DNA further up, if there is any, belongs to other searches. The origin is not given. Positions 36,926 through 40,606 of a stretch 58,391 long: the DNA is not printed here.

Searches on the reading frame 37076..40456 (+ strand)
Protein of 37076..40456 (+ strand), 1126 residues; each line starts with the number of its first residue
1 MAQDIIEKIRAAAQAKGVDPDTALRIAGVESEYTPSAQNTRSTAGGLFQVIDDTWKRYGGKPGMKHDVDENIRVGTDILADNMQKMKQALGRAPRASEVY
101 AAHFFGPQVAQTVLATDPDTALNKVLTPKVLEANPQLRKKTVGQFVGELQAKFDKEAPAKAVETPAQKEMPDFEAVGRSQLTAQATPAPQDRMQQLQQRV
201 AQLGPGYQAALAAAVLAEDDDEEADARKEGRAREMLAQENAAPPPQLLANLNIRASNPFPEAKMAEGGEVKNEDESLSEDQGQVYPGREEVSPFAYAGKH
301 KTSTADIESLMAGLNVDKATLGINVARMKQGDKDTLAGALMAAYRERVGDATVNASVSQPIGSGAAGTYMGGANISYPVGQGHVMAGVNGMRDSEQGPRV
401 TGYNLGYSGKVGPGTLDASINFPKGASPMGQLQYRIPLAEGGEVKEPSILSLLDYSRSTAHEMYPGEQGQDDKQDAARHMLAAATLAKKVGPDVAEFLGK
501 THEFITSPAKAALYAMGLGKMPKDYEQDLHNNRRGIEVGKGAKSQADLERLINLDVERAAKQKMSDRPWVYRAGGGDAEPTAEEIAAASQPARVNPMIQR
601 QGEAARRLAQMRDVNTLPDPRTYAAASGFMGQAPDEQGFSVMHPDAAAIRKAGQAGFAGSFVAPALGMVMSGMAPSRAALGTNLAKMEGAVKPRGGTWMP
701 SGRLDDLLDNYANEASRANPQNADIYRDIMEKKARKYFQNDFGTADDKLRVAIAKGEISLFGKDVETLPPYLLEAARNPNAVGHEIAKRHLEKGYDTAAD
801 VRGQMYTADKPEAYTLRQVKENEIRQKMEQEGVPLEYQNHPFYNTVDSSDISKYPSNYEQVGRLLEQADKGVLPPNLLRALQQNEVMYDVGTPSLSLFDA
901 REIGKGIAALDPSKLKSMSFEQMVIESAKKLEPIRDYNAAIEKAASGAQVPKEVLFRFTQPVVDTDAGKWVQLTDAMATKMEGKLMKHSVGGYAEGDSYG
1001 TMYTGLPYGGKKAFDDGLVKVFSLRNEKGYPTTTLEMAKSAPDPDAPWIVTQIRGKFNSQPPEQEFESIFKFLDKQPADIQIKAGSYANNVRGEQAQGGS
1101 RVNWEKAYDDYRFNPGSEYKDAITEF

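Call 11: search_protein_families(library=phrogs, proteins=[window:37076-40456:+])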
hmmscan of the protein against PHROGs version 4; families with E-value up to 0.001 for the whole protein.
window:37076-40456:+ (1126 aa): 5 families
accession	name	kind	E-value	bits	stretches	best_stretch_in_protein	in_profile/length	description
phrog_4067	-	other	3e-26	93.1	1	3-224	668-902/980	transglycosylase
phrog_11561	-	unknown function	2.6e-24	86.6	1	8-155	325-483/853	-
phrog_3201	-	tail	6e-18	64.9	1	9-284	2025-2297/2408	tail fiber protein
phrog_22520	-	unknown function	2.9e-14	54.1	1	8-161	11-161/330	-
phrog_196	-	tail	4.5e-05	23.2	1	8-61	385-440/536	baseplate hub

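Call 47: search_protein_families(library=pfam, proteins=[window:37076-40456:+], max_evalue=0.001)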
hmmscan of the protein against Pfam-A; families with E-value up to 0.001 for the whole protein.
window:37076-40456:+ (1126 aa): 2 families
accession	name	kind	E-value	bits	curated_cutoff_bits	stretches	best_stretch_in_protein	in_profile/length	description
PF01464.25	SLT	-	2.8e-12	46.7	21.3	1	9-100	3-91/117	Transglycosylase SLT domain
PF22322.1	DUF6973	-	4.5e-07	29.9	27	1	457-552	22-112/124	Domain of unknown function (DUF6973)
